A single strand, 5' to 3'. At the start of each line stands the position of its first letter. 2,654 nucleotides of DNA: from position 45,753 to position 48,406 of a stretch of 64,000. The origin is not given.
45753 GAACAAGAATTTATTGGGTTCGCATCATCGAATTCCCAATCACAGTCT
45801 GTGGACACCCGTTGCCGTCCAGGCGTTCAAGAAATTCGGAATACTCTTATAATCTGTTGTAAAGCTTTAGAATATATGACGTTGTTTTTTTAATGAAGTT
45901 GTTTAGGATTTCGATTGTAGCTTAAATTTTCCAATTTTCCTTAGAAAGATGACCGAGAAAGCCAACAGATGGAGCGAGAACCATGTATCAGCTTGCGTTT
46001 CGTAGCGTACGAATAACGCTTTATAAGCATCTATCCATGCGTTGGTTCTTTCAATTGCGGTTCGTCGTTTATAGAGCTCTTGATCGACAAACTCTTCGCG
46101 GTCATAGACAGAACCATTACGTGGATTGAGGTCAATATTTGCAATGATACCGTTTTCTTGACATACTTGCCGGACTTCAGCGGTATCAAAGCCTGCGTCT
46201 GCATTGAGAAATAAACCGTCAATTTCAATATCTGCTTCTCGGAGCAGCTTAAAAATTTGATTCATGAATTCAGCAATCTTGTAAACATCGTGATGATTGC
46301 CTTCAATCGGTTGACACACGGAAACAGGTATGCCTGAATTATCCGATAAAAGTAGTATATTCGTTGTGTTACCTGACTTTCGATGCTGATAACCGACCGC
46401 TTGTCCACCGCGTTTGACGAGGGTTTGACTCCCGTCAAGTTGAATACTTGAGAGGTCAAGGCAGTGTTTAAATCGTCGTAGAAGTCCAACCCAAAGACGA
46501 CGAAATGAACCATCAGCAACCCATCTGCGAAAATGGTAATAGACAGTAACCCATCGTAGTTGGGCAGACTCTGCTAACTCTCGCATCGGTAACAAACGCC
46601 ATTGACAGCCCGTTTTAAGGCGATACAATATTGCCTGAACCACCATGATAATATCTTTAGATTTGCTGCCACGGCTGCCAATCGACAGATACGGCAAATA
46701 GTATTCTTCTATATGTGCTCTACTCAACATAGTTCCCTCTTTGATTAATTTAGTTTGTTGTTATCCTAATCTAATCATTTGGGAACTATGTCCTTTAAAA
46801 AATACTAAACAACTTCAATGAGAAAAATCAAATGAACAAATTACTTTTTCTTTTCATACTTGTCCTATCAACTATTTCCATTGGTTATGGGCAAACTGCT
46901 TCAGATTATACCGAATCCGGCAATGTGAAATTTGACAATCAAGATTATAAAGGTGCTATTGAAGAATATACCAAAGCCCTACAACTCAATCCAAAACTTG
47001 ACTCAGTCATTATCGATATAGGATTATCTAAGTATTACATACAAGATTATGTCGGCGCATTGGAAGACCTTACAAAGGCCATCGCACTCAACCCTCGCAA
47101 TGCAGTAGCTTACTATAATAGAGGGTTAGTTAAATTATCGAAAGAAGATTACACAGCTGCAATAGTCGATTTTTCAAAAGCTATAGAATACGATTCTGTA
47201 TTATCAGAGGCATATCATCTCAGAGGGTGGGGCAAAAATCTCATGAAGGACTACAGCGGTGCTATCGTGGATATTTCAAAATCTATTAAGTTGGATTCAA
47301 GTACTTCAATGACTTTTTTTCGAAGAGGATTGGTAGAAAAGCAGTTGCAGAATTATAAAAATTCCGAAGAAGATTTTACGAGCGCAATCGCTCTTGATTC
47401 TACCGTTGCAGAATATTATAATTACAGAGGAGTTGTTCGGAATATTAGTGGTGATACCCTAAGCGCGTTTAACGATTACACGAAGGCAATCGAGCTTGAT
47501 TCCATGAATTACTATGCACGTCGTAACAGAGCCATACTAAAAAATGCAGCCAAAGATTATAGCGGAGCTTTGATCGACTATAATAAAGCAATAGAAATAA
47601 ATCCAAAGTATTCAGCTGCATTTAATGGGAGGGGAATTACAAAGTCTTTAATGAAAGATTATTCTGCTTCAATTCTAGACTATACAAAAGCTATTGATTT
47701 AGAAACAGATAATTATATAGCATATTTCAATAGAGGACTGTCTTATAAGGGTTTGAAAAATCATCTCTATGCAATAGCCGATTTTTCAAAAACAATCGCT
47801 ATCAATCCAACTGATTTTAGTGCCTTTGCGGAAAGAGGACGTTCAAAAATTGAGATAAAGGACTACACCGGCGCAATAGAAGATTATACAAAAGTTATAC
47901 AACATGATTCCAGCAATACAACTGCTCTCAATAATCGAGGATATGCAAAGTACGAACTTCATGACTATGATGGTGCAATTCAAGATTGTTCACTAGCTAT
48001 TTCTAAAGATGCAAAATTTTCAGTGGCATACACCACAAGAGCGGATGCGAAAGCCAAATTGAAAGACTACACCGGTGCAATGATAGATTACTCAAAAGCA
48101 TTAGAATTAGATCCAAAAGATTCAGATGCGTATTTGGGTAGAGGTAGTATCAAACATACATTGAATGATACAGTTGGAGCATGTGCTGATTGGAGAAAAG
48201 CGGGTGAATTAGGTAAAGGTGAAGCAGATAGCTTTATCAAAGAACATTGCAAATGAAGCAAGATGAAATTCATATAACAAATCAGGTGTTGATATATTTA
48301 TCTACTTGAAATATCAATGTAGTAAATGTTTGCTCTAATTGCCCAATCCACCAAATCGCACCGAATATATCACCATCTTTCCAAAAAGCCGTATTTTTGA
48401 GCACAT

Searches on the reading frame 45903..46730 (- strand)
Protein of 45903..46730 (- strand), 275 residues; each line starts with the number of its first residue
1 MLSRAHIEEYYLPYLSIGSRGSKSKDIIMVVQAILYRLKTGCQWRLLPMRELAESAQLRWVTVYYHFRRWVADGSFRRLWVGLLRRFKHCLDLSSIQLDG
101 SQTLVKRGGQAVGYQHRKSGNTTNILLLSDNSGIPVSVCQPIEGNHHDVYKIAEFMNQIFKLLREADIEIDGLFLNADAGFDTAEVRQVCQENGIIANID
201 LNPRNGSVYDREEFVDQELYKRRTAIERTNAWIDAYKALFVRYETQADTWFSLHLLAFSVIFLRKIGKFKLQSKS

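Call 51: search_protein_families(library=ncbifam, proteins=[window:45903-46730:-], max_evalue=0.01)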
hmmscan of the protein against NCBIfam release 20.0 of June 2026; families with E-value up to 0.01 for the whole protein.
window:45903-46730:- (275 aa): 4 families
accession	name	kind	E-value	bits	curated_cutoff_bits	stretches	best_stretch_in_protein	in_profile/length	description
NF033580.1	transpos_IS5_3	equivalog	9.4e-38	130.2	110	1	19-263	23-258/258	IS5 family transposase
NF033539.1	transpos_IS1380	equivalog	9.1e-06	24.5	180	1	143-250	180-283/419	IS1380 family transposase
NF033551.1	transpos_IS1182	equivalog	0.00021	20.3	270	0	144-210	289-354/488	IS1182 family transposase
NF033581.1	transpos_IS5_4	equivalog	0.0024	17.3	140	1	144-237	176-258/285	IS5 family transposase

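Call 52: search_protein_families(library=pfam, proteins=[window:45903-46730:-], max_evalue=0.001)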
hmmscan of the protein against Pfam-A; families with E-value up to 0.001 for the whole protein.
window:45903-46730:- (275 aa): 4 families
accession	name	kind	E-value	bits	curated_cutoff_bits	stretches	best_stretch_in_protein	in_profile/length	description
PF13340.11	DUF4096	-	2.4e-13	50.6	34.3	1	18-80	19-76/76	Putative transposase of IS4/5 family (DUF4096)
PF01609.27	DDE_Tnp_1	-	5.7e-10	39.7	23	1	92-259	10-197/200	Transposase DDE domain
PF13359.12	DDE_Tnp_4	-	1.1e-06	28.8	24.8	1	109-242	16-137/158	DDE superfamily endonuclease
PF13586.12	DDE_Tnp_1_2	-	5.2e-06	27.3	29.2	1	176-264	2-86/86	Transposase DDE domain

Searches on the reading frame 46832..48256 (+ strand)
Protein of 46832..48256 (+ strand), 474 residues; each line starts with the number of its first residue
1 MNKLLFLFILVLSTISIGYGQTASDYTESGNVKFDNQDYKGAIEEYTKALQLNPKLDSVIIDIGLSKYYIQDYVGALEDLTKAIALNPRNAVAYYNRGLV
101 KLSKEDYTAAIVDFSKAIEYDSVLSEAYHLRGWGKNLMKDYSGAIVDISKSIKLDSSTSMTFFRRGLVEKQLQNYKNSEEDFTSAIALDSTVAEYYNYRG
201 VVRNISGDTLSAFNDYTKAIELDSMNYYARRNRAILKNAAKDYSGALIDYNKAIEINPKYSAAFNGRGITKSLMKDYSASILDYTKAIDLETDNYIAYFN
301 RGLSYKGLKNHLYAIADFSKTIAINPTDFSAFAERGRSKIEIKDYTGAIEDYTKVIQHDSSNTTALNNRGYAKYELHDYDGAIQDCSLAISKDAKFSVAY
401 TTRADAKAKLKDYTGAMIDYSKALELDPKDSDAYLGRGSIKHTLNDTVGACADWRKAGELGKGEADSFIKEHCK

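Call 52: search_protein_families(library=pfam, proteins=[window:46832-48256:+], max_evalue=0.001)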
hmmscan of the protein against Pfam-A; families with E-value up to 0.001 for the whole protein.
window:46832-48256:+ (474 aa): 18 families
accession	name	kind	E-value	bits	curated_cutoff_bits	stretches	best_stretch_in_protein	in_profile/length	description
PF00515.34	TPR_1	-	2.2e-64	211.2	27.8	5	91-121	1-31/34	Tetratricopeptide repeat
PF07719.23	TPR_2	-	1.5e-49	162.5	27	2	399-430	3-34/34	Tetratricopeptide repeat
PF13414.12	TPR_11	-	6.2e-48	160.7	26.8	5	67-100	4-37/42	TPR repeat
PF13431.12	TPR_17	-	1.7e-33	112.5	24.4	1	81-111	3-33/34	Tetratricopeptide repeat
PF13181.12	TPR_8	-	9.9e-32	106.8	25.7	1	399-430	3-34/34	Tetratricopeptide repeat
PF13432.12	TPR_16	-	1.5e-24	86.5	32.7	1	62-114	2-54/65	Tetratricopeptide repeat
PF13371.12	TPR_9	-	2.5e-19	69.5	35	0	71-119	9-57/73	Tetratricopeptide repeat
PF13424.12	TPR_12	-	4.5e-15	56.1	30.1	0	162-222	6-67/77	Tetratricopeptide repeat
PF14559.12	TPR_19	-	2.9e-13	50.4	25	0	343-384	5-46/68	Tetratricopeptide repeat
PF25575.1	TPR_BSK1_C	-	3.7e-13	49.8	42.2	0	25-95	44-115/118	Serine/threonine-protein kinase BSK1-like, TPR repeats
PF13428.12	TPR_14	-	1.3e-11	44.4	23.5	0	399-438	3-42/44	Tetratricopeptide repeat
PF01239.28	PPTA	-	5.7e-11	41.9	29.5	0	76-98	4-26/32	Protein prenyltransferase alpha subunit repeat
PF23914.1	TPR_CcmH_CycH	-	1.8e-09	38.1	42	0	30-116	57-146/158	Cytochrome c-type biogenesis protein H TPR domain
PF13174.12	TPR_6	-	1.9e-05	25.4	26.3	0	297-326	2-31/33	Tetratricopeptide repeat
PF10516.15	SHNi-TPR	-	6.5e-05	22.8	21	0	31-52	9-30/38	SHNi-TPR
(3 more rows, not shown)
